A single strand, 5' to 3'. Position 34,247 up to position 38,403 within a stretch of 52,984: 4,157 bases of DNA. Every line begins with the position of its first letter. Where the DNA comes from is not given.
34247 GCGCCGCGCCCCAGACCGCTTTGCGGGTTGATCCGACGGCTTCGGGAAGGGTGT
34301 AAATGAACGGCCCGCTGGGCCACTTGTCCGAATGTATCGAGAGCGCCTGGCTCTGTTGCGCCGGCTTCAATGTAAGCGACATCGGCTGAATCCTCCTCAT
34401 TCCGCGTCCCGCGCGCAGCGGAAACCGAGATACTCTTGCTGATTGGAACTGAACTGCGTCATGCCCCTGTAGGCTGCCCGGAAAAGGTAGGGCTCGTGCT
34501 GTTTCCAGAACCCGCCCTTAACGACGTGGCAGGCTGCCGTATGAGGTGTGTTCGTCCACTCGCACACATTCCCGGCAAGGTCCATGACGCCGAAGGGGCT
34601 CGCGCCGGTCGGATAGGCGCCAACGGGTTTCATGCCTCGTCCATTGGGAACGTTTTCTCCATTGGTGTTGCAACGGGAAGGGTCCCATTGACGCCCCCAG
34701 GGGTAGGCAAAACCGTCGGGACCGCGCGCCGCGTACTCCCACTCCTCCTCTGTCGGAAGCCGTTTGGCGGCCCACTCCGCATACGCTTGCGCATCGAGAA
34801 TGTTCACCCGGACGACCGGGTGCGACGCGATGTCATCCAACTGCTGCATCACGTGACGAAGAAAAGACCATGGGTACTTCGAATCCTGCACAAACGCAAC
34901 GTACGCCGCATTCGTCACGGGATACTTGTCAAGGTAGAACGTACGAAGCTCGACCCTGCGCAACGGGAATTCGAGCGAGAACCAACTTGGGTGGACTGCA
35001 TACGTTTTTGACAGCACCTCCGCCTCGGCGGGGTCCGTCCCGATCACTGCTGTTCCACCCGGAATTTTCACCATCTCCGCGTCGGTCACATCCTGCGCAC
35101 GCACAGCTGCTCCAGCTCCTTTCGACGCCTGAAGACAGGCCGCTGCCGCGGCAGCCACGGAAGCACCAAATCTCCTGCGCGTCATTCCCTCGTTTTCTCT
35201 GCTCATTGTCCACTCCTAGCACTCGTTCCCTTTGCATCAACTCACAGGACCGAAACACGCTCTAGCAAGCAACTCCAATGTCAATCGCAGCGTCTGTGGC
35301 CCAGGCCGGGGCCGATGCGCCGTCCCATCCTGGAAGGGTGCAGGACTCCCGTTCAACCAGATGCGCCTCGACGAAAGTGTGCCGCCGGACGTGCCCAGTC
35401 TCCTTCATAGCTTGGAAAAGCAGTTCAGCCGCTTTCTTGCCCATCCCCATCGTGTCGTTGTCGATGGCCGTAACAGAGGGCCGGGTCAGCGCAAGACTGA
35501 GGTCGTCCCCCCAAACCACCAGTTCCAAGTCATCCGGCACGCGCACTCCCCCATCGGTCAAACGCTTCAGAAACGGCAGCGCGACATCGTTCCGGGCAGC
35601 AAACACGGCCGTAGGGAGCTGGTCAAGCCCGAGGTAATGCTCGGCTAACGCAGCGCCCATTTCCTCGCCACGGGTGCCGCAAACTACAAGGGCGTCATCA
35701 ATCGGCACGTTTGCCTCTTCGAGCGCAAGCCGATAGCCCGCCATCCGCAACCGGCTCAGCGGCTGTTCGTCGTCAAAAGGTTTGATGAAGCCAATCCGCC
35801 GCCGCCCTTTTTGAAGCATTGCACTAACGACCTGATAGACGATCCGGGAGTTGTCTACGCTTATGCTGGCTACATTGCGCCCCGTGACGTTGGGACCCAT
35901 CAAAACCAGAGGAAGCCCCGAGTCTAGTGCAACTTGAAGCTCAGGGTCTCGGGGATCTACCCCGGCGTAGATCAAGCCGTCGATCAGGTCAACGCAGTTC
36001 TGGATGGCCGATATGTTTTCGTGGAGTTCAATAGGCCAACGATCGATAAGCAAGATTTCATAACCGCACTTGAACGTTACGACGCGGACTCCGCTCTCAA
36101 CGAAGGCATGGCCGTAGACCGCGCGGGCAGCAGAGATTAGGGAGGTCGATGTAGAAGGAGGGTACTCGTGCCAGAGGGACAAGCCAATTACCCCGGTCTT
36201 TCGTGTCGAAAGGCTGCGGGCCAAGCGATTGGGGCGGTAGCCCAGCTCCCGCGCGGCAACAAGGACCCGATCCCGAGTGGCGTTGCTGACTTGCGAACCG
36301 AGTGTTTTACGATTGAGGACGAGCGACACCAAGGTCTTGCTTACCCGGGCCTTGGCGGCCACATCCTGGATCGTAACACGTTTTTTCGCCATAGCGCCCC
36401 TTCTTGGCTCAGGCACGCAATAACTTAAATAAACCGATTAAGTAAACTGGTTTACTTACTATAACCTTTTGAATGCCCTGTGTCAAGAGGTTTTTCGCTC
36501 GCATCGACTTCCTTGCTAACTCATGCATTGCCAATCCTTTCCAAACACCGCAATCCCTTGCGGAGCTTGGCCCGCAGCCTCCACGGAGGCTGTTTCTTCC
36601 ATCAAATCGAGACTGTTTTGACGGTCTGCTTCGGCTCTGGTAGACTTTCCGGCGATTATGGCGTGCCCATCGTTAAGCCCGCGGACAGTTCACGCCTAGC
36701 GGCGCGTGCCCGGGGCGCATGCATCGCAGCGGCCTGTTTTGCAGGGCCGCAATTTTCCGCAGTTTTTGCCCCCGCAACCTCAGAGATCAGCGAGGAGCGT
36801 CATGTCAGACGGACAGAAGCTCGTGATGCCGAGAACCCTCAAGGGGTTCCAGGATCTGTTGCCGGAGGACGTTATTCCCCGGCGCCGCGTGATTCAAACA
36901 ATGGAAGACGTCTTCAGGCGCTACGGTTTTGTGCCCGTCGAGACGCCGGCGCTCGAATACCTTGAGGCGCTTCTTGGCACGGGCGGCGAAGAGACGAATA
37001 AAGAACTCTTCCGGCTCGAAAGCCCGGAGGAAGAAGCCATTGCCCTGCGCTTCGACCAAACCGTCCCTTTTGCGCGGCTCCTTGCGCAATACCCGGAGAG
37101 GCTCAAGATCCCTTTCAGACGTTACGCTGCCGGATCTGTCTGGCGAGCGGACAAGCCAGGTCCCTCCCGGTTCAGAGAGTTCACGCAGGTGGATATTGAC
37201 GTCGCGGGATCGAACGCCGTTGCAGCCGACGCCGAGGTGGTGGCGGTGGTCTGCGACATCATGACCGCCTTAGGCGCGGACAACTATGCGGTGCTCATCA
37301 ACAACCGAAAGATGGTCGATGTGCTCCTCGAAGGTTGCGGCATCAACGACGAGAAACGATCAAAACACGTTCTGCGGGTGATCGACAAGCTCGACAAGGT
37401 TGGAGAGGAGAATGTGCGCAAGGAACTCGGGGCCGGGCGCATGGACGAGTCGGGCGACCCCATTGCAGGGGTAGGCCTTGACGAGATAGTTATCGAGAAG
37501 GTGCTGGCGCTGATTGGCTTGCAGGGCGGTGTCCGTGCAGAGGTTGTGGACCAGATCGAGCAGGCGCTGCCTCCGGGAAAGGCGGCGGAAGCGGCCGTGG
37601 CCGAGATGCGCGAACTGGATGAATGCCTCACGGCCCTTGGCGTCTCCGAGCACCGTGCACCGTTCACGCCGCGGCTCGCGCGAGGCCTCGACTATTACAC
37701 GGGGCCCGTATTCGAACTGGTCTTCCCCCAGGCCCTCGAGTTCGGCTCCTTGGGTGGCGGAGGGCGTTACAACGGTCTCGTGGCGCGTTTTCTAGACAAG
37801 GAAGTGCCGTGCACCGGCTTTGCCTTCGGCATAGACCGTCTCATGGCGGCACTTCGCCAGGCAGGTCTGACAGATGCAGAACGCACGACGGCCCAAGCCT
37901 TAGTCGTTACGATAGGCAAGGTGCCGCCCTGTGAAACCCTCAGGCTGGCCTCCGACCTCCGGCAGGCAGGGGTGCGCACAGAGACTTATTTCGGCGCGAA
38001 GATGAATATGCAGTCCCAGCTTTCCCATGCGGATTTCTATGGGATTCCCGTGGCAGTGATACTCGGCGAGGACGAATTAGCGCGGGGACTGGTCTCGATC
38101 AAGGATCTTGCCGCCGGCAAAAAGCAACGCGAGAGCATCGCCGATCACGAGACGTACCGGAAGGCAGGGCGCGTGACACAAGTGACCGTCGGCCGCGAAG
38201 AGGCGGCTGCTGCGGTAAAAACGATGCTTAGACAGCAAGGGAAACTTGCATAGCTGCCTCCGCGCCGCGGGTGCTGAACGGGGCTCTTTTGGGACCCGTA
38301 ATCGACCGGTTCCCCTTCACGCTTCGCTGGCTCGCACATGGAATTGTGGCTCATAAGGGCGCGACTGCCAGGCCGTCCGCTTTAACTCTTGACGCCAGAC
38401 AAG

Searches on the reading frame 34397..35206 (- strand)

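Call 48: search_protein_families(library=pfam, proteins=[window:34397-35206:-], max_evalue=0.00001)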
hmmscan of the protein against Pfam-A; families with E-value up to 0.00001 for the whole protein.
window:34397-35206:- (269 aa): 1 family
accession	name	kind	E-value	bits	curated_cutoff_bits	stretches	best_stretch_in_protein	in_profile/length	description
PF03781.23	FGE-sulfatase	-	2.4e-47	162.2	23.3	1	43-266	3-255/255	Sulfatase-modifying factor enzyme 1-like domain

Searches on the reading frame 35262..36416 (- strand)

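Call 48: search_protein_families(library=pfam, proteins=[window:35262-36416:-], max_evalue=0.00001)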
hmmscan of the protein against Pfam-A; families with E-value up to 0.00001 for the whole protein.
window:35262-36416:- (384 aa): 3 families
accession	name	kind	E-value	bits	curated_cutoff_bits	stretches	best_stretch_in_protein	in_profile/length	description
PF13377.12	Peripla_BP_3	-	1.9e-30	106.5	26.5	1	199-359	3-167/167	Periplasmic binding protein-like domain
PF00356.27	LacI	-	2.3e-14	53.3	27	1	15-63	1-46/46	Bacterial regulatory proteins, lacI family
PF00532.27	Peripla_BP_1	-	1.7e-10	41.2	22.2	1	144-345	57-269/281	Periplasmic binding proteins and sugar binding domain of LacI family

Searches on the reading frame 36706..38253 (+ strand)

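Call 48: search_protein_families(library=pfam, proteins=[window:36706-38253:+], max_evalue=0.00001)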
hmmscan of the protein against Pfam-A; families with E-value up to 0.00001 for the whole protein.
window:36706-38253:+ (515 aa): 4 families
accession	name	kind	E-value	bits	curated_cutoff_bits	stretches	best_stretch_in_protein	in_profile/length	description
PF13393.11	tRNA-synt_His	-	7.3e-49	167.1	25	1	47-379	1-308/308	Histidyl-tRNA synthetase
PF03129.25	HGTP_anticodon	-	8.5e-12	45.5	21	1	398-480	2-86/94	Anticodon binding domain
PF00152.25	tRNA-synt_2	-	6.4e-06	25.9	25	0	57-171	23-126/308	tRNA synthetases class II (D, K and N)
PF00587.30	tRNA-synt_2b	-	7.6e-06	26.5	29.3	0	102-383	1-175/179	tRNA synthetase class II core domain (G, H, P, S and T)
